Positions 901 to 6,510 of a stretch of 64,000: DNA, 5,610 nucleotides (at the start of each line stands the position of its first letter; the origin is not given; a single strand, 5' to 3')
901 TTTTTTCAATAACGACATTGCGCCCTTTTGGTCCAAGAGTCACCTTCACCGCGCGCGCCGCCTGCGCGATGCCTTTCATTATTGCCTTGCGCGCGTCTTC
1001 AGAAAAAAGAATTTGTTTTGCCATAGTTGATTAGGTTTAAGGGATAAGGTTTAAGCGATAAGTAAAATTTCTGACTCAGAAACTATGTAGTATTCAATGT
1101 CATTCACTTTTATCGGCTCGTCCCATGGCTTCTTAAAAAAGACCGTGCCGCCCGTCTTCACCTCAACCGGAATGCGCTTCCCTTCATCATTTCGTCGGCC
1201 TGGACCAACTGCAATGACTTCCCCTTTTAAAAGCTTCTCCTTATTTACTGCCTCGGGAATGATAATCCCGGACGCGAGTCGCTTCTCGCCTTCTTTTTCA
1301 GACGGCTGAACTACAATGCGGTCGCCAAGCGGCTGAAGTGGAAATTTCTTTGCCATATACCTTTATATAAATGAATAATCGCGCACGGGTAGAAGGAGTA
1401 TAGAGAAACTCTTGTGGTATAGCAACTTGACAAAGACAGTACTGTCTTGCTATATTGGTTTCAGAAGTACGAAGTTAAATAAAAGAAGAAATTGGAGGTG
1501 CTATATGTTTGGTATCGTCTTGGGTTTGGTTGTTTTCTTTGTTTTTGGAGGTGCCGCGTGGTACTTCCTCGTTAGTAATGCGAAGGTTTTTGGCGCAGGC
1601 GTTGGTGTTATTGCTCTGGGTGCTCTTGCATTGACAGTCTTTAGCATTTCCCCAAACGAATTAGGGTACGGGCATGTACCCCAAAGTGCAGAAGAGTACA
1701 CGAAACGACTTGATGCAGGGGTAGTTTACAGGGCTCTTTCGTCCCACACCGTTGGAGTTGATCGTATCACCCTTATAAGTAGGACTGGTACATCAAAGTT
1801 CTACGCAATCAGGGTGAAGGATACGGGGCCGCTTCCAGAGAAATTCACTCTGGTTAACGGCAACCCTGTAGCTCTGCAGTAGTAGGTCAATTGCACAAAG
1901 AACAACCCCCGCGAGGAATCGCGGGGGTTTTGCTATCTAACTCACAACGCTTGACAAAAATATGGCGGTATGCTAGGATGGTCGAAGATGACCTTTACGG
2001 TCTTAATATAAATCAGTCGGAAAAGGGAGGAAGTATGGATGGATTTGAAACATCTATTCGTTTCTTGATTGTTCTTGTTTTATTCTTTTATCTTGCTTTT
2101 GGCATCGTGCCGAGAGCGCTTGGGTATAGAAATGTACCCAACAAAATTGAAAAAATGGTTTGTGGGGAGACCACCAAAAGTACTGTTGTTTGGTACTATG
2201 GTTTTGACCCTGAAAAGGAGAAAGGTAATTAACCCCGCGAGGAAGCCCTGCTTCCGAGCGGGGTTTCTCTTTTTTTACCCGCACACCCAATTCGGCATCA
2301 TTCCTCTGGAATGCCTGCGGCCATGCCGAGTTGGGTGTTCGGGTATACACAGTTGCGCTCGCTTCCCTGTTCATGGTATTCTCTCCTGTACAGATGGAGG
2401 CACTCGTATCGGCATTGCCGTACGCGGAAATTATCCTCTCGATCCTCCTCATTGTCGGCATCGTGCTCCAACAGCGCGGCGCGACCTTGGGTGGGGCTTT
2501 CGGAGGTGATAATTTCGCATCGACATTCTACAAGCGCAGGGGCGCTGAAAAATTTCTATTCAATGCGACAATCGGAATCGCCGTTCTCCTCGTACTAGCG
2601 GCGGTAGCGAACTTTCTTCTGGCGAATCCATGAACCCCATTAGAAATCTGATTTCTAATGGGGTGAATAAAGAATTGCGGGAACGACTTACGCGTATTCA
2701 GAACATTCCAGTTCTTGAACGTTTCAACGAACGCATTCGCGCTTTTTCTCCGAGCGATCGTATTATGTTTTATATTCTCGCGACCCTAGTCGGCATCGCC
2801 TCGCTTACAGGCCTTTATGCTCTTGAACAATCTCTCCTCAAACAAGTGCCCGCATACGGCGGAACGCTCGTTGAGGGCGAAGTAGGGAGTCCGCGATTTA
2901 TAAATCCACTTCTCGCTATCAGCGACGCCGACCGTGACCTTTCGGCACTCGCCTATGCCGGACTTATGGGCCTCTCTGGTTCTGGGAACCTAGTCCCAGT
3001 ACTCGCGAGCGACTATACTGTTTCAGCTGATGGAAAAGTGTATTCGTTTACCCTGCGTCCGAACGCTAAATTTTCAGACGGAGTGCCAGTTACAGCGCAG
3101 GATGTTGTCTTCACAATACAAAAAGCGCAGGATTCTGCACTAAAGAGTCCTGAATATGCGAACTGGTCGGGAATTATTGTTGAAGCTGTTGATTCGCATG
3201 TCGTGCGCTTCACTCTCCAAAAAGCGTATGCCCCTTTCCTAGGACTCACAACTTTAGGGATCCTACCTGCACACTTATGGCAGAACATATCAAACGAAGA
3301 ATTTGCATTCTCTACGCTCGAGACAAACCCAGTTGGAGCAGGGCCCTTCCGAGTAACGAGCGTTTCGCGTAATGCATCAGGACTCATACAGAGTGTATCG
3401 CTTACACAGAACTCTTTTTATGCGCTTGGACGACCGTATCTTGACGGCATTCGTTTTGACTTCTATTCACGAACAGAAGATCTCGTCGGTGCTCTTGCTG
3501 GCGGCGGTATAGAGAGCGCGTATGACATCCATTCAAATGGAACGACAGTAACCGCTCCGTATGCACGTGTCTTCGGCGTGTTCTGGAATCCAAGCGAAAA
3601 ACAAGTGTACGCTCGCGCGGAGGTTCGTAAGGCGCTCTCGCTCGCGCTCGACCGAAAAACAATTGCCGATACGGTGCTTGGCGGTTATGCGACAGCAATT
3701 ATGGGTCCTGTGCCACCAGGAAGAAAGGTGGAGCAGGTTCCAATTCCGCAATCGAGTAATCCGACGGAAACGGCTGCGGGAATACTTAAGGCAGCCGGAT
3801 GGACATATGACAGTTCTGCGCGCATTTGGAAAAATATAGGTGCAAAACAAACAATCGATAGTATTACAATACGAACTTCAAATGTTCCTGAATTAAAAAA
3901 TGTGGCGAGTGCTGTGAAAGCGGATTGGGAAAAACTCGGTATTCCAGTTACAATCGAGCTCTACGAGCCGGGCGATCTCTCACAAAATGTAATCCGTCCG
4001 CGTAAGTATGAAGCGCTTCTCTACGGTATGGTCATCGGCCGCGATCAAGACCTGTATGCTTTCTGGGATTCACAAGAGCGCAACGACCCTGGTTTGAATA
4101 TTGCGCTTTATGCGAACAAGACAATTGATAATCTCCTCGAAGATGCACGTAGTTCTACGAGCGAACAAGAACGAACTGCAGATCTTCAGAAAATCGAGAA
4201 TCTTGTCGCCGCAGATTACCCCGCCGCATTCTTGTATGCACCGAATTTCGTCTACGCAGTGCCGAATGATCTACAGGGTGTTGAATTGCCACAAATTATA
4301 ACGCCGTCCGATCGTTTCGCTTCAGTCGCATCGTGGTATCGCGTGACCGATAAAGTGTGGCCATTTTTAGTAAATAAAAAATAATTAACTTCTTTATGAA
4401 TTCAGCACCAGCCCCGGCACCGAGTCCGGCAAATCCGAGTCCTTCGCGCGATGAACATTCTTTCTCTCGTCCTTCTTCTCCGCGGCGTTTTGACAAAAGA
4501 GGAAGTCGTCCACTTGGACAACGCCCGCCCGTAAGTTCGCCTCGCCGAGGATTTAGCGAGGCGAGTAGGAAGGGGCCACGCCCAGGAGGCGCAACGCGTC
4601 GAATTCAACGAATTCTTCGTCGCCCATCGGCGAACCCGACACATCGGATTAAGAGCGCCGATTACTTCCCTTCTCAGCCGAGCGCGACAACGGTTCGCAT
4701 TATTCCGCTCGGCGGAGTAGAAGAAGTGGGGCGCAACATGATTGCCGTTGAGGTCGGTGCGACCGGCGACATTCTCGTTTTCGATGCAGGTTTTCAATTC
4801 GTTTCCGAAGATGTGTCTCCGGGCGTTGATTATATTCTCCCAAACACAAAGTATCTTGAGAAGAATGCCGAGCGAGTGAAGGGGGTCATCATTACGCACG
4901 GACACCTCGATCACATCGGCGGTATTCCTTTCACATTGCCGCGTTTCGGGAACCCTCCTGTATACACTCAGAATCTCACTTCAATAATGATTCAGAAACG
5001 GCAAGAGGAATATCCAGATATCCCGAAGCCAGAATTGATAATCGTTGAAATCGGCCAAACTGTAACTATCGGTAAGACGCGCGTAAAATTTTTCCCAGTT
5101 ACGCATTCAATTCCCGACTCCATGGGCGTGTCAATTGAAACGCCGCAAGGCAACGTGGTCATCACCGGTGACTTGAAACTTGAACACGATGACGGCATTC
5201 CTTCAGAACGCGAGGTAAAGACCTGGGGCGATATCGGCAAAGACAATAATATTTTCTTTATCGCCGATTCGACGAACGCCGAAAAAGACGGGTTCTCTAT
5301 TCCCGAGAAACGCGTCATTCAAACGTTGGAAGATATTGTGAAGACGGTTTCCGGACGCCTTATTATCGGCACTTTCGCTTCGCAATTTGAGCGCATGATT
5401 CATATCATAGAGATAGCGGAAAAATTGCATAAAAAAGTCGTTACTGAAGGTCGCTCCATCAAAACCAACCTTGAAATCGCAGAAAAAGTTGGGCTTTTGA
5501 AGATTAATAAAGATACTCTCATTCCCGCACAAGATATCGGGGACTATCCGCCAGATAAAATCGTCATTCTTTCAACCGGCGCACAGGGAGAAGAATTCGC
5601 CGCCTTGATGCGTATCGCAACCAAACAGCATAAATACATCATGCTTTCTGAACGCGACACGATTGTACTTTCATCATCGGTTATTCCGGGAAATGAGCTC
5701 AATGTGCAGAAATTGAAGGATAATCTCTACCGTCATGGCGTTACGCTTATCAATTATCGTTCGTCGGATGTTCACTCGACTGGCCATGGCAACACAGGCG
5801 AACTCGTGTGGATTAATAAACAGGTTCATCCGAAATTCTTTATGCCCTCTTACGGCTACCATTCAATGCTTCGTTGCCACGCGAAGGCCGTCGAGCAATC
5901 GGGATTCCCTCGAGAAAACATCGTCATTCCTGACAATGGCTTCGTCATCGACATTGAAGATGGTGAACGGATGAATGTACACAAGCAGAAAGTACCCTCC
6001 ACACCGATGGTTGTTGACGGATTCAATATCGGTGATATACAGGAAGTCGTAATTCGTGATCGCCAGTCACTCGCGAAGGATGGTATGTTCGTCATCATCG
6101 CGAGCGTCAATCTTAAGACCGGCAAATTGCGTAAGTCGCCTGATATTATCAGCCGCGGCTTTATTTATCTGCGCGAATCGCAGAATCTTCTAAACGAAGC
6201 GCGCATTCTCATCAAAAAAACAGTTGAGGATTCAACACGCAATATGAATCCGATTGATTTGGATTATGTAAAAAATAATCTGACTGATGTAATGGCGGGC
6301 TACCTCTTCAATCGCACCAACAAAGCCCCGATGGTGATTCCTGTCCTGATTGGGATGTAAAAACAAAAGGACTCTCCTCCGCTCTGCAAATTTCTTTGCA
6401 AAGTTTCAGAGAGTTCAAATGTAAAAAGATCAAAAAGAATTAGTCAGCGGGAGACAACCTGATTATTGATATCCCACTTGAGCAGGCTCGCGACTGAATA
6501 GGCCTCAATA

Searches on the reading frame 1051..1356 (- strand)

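Call 87: search_protein_families(library=pfam, proteins=[window:1051-1356:-], max_evalue=0.00001)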
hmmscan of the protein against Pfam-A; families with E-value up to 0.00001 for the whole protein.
window:1051-1356:- (101 aa): 1 family
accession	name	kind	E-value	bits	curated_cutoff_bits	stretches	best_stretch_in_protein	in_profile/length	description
PF00166.26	Cpn10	-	6.7e-25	87.4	21.1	1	7-99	2-91/93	Chaperonin 10 Kd subunit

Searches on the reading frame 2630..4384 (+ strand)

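Call 84: search_protein_families(library=pfam, proteins=[window:2630-4384:+], max_evalue=0.00001)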
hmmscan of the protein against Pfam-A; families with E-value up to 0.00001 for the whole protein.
window:2630-4384:+ (584 aa): 1 family
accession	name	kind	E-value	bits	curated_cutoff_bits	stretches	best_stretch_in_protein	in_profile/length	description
PF00496.27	SBP_bac_5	-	2.7e-60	204.9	32.4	1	121-477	2-356/368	Bacterial extracellular solute-binding proteins, family 5 Middle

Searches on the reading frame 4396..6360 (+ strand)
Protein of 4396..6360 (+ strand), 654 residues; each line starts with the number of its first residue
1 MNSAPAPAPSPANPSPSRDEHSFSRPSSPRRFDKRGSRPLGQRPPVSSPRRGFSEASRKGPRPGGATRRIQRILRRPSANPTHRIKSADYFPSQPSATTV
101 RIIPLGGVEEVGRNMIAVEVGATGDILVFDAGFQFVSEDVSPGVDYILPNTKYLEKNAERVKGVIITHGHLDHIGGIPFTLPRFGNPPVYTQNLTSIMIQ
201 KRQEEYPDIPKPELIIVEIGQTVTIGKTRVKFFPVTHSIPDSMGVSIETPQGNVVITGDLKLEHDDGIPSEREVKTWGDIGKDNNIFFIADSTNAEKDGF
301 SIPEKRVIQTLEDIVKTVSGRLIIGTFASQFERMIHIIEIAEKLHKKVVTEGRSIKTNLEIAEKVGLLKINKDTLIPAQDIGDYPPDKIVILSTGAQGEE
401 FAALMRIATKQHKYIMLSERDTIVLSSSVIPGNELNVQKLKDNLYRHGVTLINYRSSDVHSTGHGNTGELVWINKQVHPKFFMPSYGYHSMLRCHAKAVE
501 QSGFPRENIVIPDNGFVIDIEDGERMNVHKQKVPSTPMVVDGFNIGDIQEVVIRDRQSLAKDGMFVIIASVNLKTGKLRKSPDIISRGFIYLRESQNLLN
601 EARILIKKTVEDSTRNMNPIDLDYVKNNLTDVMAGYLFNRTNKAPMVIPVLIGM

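Call 84: search_protein_families(library=pfam, proteins=[window:4396-6360:+], max_evalue=0.00001)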
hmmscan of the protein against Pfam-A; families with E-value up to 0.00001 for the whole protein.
window:4396-6360:+ (654 aa): 4 families
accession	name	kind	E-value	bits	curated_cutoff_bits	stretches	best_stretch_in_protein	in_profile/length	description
PF22505.1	RNase_J_b_CASP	-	9.8e-41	138.9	27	1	320-444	2-126/126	Ribonuclease J, beta-CASP domain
PF17770.6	RNase_J_C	-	1.3e-22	81.2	23.8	1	552-652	1-100/102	Ribonuclease J C-terminal domain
PF00753.33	Lactamase_B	-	7.1e-17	62.4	22.7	1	118-270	11-160/196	Metallo-beta-lactamase superfamily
PF12706.13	Lactamase_B_2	-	5e-13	49.5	27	1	129-263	5-146/200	Beta-lactamase superfamily domain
